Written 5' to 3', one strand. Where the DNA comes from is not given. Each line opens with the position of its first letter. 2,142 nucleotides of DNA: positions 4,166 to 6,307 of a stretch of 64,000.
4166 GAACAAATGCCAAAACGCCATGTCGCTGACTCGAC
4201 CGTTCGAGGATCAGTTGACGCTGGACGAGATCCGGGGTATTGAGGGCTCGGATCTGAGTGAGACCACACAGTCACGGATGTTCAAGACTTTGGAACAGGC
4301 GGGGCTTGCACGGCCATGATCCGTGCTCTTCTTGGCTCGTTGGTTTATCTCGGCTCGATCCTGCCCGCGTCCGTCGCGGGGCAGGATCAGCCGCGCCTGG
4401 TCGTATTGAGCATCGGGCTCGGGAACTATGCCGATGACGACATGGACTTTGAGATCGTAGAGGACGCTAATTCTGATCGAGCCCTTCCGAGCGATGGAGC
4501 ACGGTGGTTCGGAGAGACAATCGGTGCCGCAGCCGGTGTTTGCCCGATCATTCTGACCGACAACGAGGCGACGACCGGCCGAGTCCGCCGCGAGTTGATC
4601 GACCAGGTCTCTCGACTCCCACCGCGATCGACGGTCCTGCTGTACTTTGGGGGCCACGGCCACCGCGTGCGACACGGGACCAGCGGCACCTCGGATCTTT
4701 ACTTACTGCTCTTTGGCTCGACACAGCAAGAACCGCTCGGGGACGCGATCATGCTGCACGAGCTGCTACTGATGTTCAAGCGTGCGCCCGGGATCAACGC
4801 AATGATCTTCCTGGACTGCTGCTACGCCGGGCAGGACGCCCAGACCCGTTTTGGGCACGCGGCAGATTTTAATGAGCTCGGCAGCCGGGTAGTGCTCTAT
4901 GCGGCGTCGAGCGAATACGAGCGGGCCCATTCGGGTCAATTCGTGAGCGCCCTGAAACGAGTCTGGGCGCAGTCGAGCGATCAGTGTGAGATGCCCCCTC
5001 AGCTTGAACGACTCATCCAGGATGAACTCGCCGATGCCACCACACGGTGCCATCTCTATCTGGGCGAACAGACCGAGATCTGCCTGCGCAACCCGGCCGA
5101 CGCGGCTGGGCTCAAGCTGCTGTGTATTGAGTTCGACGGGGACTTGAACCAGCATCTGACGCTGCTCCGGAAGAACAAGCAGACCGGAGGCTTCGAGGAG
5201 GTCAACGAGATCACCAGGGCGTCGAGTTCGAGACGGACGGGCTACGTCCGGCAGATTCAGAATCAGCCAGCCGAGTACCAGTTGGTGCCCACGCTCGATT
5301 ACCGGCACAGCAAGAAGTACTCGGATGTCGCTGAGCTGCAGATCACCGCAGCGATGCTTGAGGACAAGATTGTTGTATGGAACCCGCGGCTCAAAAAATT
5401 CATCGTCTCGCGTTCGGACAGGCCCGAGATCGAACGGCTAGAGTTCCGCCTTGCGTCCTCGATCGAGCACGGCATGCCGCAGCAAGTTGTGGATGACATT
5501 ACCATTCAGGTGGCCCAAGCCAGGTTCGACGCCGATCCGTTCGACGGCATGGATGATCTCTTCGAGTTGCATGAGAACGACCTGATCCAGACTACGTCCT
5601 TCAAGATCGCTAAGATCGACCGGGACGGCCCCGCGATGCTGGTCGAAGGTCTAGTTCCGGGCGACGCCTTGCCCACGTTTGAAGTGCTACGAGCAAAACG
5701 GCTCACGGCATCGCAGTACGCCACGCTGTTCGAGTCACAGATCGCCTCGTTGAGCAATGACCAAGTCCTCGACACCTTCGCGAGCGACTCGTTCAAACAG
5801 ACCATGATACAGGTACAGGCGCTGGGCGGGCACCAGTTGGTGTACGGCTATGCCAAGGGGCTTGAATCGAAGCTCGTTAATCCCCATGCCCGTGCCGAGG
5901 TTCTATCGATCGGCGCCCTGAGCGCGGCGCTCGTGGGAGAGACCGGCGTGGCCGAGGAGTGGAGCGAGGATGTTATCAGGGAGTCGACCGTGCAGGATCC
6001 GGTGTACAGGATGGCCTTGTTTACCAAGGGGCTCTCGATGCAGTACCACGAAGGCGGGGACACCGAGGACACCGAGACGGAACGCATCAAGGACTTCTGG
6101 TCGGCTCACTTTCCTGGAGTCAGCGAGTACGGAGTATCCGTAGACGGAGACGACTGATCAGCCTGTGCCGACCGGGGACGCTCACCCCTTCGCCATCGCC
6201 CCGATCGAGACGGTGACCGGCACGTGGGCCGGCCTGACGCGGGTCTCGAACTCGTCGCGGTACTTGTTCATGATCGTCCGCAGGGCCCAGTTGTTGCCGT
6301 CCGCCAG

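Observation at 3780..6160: Lower-G+C two-gene island: lipoprotein plus exported caspase-like protease with a large unknown C-terminal region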

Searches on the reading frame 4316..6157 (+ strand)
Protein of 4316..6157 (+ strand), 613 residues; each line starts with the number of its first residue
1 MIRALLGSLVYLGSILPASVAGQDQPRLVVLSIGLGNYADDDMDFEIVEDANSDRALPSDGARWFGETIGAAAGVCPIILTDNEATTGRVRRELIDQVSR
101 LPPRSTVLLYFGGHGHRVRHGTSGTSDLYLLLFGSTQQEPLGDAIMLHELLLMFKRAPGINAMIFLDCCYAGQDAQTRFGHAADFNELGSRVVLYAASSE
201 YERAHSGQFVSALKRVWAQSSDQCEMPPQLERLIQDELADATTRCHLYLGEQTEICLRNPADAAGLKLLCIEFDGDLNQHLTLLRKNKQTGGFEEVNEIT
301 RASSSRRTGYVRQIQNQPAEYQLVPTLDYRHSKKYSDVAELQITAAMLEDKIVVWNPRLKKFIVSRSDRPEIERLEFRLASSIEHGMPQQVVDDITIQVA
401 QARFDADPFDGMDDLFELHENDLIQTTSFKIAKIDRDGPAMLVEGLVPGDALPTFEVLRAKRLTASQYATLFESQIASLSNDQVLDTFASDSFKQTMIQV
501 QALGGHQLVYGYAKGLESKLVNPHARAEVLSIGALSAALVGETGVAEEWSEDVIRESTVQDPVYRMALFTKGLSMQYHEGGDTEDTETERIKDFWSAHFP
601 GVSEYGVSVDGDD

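Call 7: search_protein_families(library=pfam, proteins=[window:4316-6154:+], max_evalue=1)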
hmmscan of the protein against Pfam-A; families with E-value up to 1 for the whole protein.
window:4316-6154:+ (613 aa): 1 family
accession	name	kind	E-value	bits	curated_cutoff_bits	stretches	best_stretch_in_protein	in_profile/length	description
PF00656.27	Peptidase_C14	-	0.0014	18.8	21.4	1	95-176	56-134/233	Caspase domain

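Call 8: search_protein_families(library=ncbifam, proteins=[window:4316-6154:+], max_evalue=1)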
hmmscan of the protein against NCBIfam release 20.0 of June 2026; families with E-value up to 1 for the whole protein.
window:4316-6154:+ (613 aa): 1 family
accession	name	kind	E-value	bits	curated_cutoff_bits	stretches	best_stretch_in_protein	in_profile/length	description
NF047832.1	caspase_w_EACC1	subfamily_domain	1.7e-12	47.3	140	1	81-204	49-165/211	caspase, EACC1-associated type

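Call 9: search_protein_families(library=padloc, proteins=[window:4316-6154:+], max_evalue=1)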
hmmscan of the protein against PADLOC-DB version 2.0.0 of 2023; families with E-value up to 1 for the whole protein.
window:4316-6154:+ (613 aa): 1 family
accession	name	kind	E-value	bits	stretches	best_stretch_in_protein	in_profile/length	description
PDLC02987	caspase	-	4.3e-11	40.7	1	63-323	31-240/453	-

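Call 11: find_homologous_proteins(query=window:4316-6154:+)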
Query window:4316-6154:+ (613 aa): 2 proteins with E <= 0.001 among 8000 candidates.
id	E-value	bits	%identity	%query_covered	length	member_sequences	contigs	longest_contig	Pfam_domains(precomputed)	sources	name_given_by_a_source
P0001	0.0e+0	1384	100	100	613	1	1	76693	-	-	-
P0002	7.9e-4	36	28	24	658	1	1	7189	PF13525.13,PF00656.28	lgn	-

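Call 13: find_encoding_contigs(protein=window:4316-6157:+, flank=10000, max_places=5)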
Protein window:4316-6157:+ (613 aa): 1 contig read that carries it; 1 place shown.
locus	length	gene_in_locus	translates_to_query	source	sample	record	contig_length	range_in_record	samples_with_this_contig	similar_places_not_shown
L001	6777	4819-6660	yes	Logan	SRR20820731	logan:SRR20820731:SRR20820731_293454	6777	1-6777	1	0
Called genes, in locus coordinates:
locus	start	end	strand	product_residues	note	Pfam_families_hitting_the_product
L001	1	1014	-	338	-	?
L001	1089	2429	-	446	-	PF01595:CNNM, PF00571:CBS (weak), PF03471:CorC_HlyC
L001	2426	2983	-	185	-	PF02130:YbeY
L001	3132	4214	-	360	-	-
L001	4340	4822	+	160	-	-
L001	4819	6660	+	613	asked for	-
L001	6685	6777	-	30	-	?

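Call 14: find_encoding_contigs(protein=P0002, flank=10000, max_places=5)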
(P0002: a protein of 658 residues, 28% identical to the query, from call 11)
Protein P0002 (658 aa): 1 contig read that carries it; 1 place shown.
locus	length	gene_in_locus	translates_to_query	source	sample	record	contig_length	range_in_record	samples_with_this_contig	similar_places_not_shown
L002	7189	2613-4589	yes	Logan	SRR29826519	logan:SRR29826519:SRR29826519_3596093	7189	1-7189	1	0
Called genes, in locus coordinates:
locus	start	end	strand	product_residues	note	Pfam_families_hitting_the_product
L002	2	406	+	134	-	?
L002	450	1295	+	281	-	PF04072:LCM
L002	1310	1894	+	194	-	PF08818:DUF1801, PF13376:OmdA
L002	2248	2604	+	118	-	-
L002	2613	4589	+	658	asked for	PF00656:Peptidase_C14, PF13525:YfiO (faint)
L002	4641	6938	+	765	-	PF07719:TPR_2 (faint), PF13432:TPR_16 (faint), PF08238:Sel1, PF08289:Flu_M1_C (faint), PF08238:Sel1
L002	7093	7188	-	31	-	?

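Call 27: search_solved_structures(query=window:4316-6154:+, max_evalue=10, show_alignments=3)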
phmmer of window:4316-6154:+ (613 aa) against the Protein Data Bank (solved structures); distinct sequences matched with E-value up to 10: 1.
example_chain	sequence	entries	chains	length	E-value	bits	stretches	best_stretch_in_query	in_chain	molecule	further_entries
7ch8_A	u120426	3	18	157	0.98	11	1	70-153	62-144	MlaD domain-containing protein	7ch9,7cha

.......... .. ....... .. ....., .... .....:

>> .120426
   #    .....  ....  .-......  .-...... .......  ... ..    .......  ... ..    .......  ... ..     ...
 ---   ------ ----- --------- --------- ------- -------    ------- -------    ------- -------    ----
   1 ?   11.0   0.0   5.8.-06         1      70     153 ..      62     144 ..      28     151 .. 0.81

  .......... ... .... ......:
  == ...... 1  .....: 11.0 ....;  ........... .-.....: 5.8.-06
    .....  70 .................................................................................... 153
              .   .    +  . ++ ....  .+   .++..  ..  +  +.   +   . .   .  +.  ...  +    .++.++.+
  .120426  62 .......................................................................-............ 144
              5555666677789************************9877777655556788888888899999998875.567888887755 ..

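Call 29: search_protein_families(library=phrogs, proteins=[window:4316-6154:+], max_evalue=1)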
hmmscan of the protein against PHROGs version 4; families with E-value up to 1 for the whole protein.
window:4316-6154:+ (613 aa): 1 family
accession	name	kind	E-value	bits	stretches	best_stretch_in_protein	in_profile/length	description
phrog_18397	-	unknown function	0.17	11.9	1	107-203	75-167/321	-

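Call 62: predict_structure(alignment_id=A3)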
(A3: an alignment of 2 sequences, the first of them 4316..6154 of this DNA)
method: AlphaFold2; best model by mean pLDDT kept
length: 613 residues; sequences in the alignment: 2
mean_pLDDT: 34.3   pTM: 0.24
mean pLDDT of the five models: 34.3, 34.0, 33.1, 32.2, 28.5
residues with pLDDT >= 90: 0; 70-90: 2; 50-70: 91; < 50: 520
segments of 3 or more residues with pLDDT < 50: 1-368, 392-394, 400-461, 502-504, 537-613
pLDDT, mean of each block of 10 residues (from residue 1): 29 26 32 28 23 22 23 25 31 46 45 27 23 23 35 45 41 28 29 32 30 37 34 33 22 21 20 24 25 23 20 22 23 23 22 22 33 65 57 50 41 30 25 28 36 45 56 64 57 53 53 64 53 47 33 30 28 26 35 39 32 27
secondary structure, 60 per line:
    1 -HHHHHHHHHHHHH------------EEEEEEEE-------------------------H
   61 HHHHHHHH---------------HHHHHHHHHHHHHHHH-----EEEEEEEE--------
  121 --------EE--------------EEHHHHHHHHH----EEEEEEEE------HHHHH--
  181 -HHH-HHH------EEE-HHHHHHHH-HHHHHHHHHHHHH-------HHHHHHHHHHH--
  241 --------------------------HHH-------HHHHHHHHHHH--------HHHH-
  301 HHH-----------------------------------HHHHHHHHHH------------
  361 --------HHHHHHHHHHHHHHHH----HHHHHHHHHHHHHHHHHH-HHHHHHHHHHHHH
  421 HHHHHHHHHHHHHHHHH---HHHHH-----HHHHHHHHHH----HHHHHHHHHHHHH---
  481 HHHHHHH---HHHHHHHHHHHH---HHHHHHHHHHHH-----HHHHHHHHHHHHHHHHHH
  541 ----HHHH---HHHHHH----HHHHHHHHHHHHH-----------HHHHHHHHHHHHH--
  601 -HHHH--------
elements in order: H2-14 E27-34 H60-68 H84-99 E105-112 H147-155 E160-167 H174-178 E195-197 H199-206 H208-220 H228-238 H277-287 H296-299 H339-348 H369-384 H389-406 H408-437 H441-445 H451-460 H465-477 H481-487 H491-502 H506-517 H523-540 H545-548 H552-557 H562-574 H586-598 H602-605

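Call 72: search_dna_similar(query=window:4316-6154:+, collection=plasmids, mode=protein, max_evalue=0.001, max_rows=15)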
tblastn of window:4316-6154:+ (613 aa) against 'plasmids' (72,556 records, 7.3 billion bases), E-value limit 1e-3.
Records with a match: 3; places in all: 3; records where one place covers at least 80% of the query: 0.
Best place of each record, by identity: <60% 3.
By first word of the organism name: Pseudoroseomonas 1; Nonomuraea 1; Nostoc 1.
By predicted mobility (MOB-suite, as given by PLSDB): non-mobilizable 2; conjugative 1.
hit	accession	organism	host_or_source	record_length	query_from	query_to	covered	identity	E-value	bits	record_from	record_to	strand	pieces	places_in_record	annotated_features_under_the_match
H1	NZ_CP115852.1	Pseudoroseomonas cervicalis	-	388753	13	214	33%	30.4%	1e-5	57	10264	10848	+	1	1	caspase family protein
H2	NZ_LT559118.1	Nonomuraea gerenzanensis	-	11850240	103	221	19%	31.4%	3e-4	52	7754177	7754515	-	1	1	none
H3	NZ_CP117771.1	Nostoc sp. UHCC 0926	whole organism,lichen surface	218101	95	213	19%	30.3%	5e-4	51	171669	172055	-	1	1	caspase family protein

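Call 73: get_annotated_region(hit=H1, flank=4000)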
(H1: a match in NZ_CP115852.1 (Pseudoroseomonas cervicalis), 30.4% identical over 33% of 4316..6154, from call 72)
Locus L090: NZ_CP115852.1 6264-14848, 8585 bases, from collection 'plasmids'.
description: Pseudoroseomonas cervicalis strain PL22-11A plasmid pL11-A, complete sequence
organism: Pseudoroseomonas cervicalis (NCBI taxid 204525)
taxonomy: Bacteria; Pseudomonadota; Alphaproteobacteria; Rhodospirillales; Acetobacteraceae; Pseudoroseomonas; Pseudoroseomonas cervicalis
host: -; source: -; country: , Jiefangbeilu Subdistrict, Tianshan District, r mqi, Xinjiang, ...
typing (MOB-suite, as given by PLSDB): non-mobilizable
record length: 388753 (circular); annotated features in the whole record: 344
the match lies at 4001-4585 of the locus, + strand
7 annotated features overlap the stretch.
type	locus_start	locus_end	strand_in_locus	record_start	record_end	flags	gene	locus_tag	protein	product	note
CDS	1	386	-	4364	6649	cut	-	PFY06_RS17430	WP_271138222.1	M48 family metallopeptidase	-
CDS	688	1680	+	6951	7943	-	-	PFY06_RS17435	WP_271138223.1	YMGG-like glycine zipper-containing protein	-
CDS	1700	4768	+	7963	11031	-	-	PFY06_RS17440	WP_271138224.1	caspase family protein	-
CDS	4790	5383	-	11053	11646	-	-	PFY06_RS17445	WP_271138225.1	hypothetical protein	-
CDS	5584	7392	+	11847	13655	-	tssI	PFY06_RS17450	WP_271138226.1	type VI secretion system tip protein TssI/VgrG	GO:0033103 - protein secretion by the type VI secretion system [Evidence IEA]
CDS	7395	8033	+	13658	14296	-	-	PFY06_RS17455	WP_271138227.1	hypothetical protein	-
CDS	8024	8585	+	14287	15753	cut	tagH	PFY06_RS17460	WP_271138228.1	type VI secretion system-associated FHA domain protein TagH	GO:0033103 - protein secretion by the type VI secretion system [Evidence IEA]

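Call 98: find_related_loci(query=window:4316-6154:+, collection=viral_contigs, flank=5000)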
Query window:4316-6154:+ (613 aa) in viral_contigs; peptide patterns used: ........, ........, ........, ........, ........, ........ (x = any residue, [..] = any of these).
2 stretches matched a pattern, but none encodes a relative of the query by tblastn (E <= 1e-3).

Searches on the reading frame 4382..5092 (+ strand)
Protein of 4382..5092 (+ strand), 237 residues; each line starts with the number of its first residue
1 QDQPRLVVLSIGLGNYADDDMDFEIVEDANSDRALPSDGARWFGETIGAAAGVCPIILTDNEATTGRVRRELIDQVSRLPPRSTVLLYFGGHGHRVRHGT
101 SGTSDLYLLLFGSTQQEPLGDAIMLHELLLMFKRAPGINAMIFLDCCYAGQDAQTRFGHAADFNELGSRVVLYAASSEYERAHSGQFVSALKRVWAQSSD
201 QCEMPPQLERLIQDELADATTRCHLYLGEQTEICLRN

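Call 70: search_solved_structures(query=A6, max_evalue=10, show_alignments=3)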
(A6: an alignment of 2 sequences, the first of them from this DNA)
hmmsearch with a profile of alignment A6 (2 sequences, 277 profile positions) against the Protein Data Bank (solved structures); distinct sequences matched with E-value up to 10: 1.
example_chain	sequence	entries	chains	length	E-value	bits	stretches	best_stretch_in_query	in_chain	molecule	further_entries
6w8s_A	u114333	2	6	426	0.59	12.6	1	52-109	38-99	Metacaspase-4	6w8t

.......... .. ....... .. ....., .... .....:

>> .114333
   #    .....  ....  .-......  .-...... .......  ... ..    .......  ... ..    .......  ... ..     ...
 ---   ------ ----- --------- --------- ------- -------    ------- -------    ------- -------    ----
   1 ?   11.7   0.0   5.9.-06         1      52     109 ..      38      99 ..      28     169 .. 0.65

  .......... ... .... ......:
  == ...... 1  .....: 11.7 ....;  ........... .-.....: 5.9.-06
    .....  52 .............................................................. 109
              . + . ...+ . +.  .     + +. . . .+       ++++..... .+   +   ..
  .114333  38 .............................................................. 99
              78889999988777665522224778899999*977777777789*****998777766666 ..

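Call 94: search_solved_structures(query=A7, max_evalue=10, show_alignments=4)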
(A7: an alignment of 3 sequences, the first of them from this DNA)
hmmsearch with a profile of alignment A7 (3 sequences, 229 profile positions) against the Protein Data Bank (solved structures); distinct sequences matched with E-value up to 10: 11.
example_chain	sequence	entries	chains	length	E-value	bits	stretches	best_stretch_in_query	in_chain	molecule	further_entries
4afr_A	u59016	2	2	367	0.0084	19.1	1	6-149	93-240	METACASPASE | METACASPASE MCA2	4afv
6w8s_A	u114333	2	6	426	0.0096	18.9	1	45-148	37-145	Metacaspase-4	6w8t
4afp_A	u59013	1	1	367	0.013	18.4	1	6-149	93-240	METACASPASE MCA2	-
4af8_A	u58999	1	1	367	0.017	18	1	6-149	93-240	METACASPASE MCA2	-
7ch8_A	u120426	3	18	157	0.14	15.1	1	41-113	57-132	MlaD domain-containing protein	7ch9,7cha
3bij_A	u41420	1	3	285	0.21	14.5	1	48-192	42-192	Uncharacterized protein GSU0716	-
3lwd_A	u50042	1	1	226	0.23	14.4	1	32-95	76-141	6-phosphogluconolactonase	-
6w8r_A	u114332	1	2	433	0.24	14.3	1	45-99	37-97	Metacaspase-4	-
5bk7_A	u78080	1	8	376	0.4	13.6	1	105-167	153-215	PLP-Dependent L-Arginine Hydroxylase MppP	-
5dj1_A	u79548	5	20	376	0.4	13.6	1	105-167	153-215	PLP-Dependent L-Arginine Hydroxylase MppP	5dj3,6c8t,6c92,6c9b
3v4o_A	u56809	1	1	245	0.62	12.9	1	82-192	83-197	Mucosa-associated lymphoid tissue lymphoma translocation protein 1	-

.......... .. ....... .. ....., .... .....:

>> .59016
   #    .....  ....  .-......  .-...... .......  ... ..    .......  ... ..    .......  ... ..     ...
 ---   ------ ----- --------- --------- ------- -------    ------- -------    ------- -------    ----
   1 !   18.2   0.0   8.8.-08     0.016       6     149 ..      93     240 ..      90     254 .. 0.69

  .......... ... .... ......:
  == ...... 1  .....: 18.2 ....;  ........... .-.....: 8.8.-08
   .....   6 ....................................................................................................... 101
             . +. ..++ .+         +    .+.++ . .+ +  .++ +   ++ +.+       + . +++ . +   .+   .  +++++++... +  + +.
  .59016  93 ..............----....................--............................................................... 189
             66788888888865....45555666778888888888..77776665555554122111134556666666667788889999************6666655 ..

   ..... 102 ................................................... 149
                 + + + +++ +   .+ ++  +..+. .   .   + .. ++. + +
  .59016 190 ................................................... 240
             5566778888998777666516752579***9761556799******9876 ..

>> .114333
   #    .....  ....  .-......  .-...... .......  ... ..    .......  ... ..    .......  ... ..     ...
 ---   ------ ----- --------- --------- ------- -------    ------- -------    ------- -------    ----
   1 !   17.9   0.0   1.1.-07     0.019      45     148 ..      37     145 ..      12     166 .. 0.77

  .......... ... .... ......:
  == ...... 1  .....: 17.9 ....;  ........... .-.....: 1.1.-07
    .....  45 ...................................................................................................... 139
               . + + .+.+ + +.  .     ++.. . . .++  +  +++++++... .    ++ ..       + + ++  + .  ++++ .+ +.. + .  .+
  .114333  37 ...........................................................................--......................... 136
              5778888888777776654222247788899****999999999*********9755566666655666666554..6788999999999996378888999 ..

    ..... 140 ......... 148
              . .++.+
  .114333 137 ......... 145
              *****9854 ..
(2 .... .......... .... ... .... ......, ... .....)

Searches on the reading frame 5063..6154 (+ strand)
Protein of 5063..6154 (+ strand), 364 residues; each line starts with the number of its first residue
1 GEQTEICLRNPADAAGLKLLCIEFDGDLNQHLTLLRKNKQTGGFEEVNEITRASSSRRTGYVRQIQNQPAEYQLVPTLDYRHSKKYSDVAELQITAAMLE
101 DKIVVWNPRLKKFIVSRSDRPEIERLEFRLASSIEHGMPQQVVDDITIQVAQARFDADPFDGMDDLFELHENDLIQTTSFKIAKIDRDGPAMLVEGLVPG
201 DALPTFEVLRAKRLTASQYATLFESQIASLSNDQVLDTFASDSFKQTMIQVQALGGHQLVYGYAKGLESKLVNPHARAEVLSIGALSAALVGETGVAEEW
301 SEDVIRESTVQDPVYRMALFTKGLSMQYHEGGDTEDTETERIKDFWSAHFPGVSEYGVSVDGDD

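Call 71: search_solved_structures(query=window:5063-6154:+, max_evalue=10, show_alignments=0)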
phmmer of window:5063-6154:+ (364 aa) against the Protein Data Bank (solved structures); distinct sequences matched with E-value up to 10: 0.
